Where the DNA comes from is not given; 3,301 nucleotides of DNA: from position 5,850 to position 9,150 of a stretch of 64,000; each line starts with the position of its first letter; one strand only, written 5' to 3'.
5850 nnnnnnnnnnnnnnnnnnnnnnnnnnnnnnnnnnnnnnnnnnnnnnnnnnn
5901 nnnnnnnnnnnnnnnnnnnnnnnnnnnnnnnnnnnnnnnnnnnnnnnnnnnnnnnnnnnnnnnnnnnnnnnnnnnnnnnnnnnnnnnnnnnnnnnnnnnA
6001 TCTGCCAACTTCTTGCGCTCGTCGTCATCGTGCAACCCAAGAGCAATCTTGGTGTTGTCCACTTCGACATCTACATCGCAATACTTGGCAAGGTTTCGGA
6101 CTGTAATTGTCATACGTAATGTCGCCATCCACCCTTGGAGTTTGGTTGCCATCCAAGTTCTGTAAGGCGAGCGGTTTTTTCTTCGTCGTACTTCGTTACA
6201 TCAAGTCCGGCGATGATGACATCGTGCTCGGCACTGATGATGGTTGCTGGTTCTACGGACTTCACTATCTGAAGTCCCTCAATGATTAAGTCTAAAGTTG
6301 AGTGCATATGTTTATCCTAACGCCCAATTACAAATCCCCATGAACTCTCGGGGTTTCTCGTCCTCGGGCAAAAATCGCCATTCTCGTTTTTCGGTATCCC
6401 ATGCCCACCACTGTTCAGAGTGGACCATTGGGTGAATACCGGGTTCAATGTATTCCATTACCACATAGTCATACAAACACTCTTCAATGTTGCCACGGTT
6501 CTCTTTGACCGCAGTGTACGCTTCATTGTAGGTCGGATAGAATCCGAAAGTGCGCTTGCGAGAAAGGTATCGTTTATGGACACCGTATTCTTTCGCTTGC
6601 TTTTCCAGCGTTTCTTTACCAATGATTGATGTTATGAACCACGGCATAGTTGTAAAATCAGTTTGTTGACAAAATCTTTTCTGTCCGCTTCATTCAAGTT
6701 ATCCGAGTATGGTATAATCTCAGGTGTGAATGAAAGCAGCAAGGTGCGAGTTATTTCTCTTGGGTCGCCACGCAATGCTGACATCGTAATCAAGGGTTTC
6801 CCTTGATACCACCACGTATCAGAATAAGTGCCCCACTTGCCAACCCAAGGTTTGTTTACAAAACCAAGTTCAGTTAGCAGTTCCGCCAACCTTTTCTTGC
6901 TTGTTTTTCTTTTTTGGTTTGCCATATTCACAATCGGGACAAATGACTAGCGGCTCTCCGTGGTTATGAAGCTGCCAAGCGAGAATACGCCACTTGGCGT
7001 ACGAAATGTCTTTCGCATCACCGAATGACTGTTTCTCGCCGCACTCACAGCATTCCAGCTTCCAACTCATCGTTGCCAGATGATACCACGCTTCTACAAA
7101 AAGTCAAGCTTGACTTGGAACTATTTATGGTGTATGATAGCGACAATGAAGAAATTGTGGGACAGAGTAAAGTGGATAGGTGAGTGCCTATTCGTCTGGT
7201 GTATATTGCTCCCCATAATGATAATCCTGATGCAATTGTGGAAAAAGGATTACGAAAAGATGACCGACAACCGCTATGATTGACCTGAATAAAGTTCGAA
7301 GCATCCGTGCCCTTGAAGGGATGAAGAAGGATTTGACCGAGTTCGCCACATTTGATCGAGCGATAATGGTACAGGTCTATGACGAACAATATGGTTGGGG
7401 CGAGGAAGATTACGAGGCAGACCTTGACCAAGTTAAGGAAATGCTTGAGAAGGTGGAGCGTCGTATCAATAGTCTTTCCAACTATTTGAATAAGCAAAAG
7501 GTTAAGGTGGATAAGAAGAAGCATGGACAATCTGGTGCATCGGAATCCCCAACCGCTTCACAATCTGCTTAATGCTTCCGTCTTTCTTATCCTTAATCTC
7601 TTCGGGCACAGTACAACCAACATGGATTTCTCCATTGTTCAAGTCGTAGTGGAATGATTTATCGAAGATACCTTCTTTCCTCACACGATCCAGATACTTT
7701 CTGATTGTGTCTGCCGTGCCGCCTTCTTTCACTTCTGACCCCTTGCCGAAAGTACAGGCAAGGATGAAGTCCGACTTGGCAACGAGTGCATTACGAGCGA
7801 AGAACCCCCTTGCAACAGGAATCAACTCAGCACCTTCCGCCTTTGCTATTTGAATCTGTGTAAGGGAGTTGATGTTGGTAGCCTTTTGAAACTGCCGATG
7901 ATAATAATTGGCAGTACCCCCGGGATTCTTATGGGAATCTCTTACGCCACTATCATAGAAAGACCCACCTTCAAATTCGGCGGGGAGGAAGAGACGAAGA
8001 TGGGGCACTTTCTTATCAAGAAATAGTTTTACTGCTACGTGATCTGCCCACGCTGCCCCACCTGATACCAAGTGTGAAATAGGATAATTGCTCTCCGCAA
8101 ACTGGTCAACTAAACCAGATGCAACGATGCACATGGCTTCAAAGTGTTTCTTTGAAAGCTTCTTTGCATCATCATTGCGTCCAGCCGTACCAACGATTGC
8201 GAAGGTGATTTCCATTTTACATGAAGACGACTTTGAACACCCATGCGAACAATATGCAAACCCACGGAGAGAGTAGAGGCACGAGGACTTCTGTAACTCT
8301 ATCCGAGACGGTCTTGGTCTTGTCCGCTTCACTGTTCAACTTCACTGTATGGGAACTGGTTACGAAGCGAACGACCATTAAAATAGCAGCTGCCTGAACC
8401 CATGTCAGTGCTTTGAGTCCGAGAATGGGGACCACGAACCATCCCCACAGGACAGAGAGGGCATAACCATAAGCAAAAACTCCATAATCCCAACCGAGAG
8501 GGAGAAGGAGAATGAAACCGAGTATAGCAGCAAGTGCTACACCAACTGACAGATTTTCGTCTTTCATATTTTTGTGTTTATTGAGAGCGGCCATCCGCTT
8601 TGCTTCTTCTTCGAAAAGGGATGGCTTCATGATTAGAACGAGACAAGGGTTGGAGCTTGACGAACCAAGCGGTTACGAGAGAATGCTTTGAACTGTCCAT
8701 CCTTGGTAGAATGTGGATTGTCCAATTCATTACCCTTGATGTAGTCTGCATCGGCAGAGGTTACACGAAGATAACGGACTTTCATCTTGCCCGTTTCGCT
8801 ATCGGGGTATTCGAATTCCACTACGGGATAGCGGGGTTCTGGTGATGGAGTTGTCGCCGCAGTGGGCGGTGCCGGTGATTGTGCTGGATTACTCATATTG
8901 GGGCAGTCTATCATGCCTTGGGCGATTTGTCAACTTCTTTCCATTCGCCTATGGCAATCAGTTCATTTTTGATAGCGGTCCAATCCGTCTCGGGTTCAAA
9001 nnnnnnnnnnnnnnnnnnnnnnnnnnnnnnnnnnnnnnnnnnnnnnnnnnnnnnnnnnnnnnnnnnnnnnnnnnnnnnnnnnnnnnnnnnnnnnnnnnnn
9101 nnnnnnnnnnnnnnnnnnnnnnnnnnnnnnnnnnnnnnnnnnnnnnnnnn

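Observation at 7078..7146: Palindromic double -35 box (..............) driving divergent, apparently leaderless transcripts; recurrent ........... promoter family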

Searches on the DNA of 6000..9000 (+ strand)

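Call 4: search_dna_similar(query=window:6000-9000:+, collection=phages, mode=near, max_rows=25)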
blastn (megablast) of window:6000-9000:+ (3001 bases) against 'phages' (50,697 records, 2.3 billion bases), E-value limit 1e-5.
No match.

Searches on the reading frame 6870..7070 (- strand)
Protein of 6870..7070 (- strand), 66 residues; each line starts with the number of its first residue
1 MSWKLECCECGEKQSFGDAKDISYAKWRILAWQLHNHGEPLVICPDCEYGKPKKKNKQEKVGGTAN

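Call 20: find_related_loci(query=window:6870-7070:-, collection=viral_contigs, flank=6000)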
Query window:6870-7070:- (66 aa) in viral_contigs; peptide patterns used: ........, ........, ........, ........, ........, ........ (x = any residue, [..] = any of these).
3 stretches matched a pattern; 1 encode a relative of the query (tblastn E <= 1e-3); 1 distinct loci.
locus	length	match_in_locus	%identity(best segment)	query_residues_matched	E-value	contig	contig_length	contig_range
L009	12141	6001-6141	65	3-50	6e-19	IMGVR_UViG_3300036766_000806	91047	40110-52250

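Call 46: search_protein_families(library=phrogs, proteins=[window:6870-7070:-], max_evalue=0.001)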
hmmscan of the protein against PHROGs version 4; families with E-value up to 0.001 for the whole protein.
window:6870-7070:- (66 aa): 0 families

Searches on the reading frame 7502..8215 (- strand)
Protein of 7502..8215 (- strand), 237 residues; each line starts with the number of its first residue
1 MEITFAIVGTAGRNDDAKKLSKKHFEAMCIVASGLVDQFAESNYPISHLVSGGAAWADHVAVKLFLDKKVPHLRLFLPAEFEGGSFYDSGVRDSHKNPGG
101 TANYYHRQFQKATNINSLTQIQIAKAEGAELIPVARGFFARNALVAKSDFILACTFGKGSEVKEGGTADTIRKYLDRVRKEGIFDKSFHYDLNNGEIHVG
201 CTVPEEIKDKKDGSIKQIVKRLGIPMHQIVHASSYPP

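Call 19: find_related_loci(query=window:7502-8215:-, collection=viral_contigs, flank=6000)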
Query window:7502-8215:- (237 aa) in viral_contigs; peptide patterns used: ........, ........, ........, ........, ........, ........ (x = any residue, [..] = any of these).
14 stretches matched a pattern; 8 encode a relative of the query (tblastn E <= 1e-3); 8 distinct loci.
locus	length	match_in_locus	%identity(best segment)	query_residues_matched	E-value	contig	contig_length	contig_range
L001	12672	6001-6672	70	1-236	2e-108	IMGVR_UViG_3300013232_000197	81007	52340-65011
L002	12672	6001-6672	70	1-236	2e-108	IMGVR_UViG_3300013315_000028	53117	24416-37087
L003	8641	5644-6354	67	2-237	4e-106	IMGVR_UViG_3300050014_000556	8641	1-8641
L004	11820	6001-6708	65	1-237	7e-102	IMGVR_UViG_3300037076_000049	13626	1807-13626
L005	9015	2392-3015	69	1-208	2e-94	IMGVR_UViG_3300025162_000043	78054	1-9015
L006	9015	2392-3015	69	1-208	2e-94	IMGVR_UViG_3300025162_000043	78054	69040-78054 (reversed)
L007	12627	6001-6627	65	1-204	4e-91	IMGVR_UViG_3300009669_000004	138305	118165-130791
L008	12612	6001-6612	33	3-170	9e-21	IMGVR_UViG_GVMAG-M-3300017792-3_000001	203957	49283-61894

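Call 29: search_protein_families(library=pfam, proteins=[window:7502-8215:-], max_evalue=0.01)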
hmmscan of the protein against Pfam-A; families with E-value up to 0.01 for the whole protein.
window:7502-8215:- (237 aa): 0 families

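Call 31: find_related_loci(query=A1, collection=genome_contigs, flank=8000)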
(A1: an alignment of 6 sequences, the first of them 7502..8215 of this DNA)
Query A1 (237 aa) in genome_contigs; peptide patterns used: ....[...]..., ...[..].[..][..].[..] (x = any residue, [..] = any of these).
153 stretches matched a pattern; 22 encode a relative of the query (tblastn E <= 1e-3); 22 distinct loci.
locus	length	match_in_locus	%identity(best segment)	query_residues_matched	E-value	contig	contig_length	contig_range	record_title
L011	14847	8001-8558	45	1-173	5e-39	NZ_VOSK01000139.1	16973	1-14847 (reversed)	Microvirga tunisiensis strain Lmie10 NODE_139_length_16973_cov_95.4549_ID_15859, whole genome shotgun sequence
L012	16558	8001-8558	44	1-173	3e-38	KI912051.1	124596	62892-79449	Microvirga lupini strain Lut6 genomic scaffold MicLut6DRAFT_MLH.62, whole genome shotgun sequence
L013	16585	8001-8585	41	5-203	7e-37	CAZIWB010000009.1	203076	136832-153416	MAG TPA_asm: uncultured Cellvibrionaceae bacterium isolate SRP193066_co1_141 genome assembly, contig: NODE_92_length_203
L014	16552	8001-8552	39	1-173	1e-33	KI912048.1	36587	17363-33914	Microvirga lupini strain Lut6 genomic scaffold MicLut6DRAFT_MLH.6, whole genome shotgun sequence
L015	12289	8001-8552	38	1-173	2e-32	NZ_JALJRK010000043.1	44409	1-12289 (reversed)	Microvirga sp. Mcv34 NODE_43_length_44409_cov_12.8944409, whole genome shotgun sequence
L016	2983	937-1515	40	2-198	3e-32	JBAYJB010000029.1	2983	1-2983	MAG: Candidatus Paceibacterota bacterium isolate SO_2016_GW1_45 scaffold66738_OW334_2016, whole genome shotgun sequence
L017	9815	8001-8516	41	3-170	1e-31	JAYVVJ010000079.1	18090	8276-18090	MAG: Candidatus Saccharibacteria bacterium isolate GL79_DN_metabinner_11_sub GL79_DN_metabinner_11_sub_78, whole genome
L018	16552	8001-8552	38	1-173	1e-31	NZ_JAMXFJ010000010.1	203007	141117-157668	Microvirga sesbaniae strain HBU67692 Scaffold10, whole genome shotgun sequence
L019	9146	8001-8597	38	3-203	3e-31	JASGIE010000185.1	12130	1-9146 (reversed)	MAG: Paludibaculum sp. isolate 5N274 JMF-2111-06-0005.ont.bin.274_192, whole genome shotgun sequence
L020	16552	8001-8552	40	1-173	7e-34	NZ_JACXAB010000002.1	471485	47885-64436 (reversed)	Microvirga sp. strain BT688 NODE_2_length_471485_cov_36.856861, whole genome shotgun sequence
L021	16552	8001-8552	38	1-173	6e-31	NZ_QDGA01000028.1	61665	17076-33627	Microvirga calopogonii strain CCBAU 65841 65841_scaffold28, whole genome shotgun sequence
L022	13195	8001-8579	41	1-173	1e-30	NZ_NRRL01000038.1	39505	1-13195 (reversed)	Rhodovibrio sodomensis strain DSM 9895 scaffold0038, whole genome shotgun sequence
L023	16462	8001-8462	43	5-164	1e-26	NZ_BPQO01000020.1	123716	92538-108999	Methylobacterium hispanicum strain DSM 16372 entry20, whole genome shotgun sequence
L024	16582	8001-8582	36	5-205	2e-26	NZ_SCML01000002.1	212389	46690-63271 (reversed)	Hydrogenophaga sp. 2FB NODE_2_length_212389_cov_20.584894, whole genome shotgun sequence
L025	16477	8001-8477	41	5-170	2e-26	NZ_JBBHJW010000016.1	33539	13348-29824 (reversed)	Paucibacter soli strain AS307 16, whole genome shotgun sequence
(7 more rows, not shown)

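Call 46: search_protein_families(library=phrogs, proteins=[window:7502-8215:-], max_evalue=0.001)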
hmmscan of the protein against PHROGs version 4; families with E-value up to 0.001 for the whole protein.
window:7502-8215:- (237 aa): 0 families
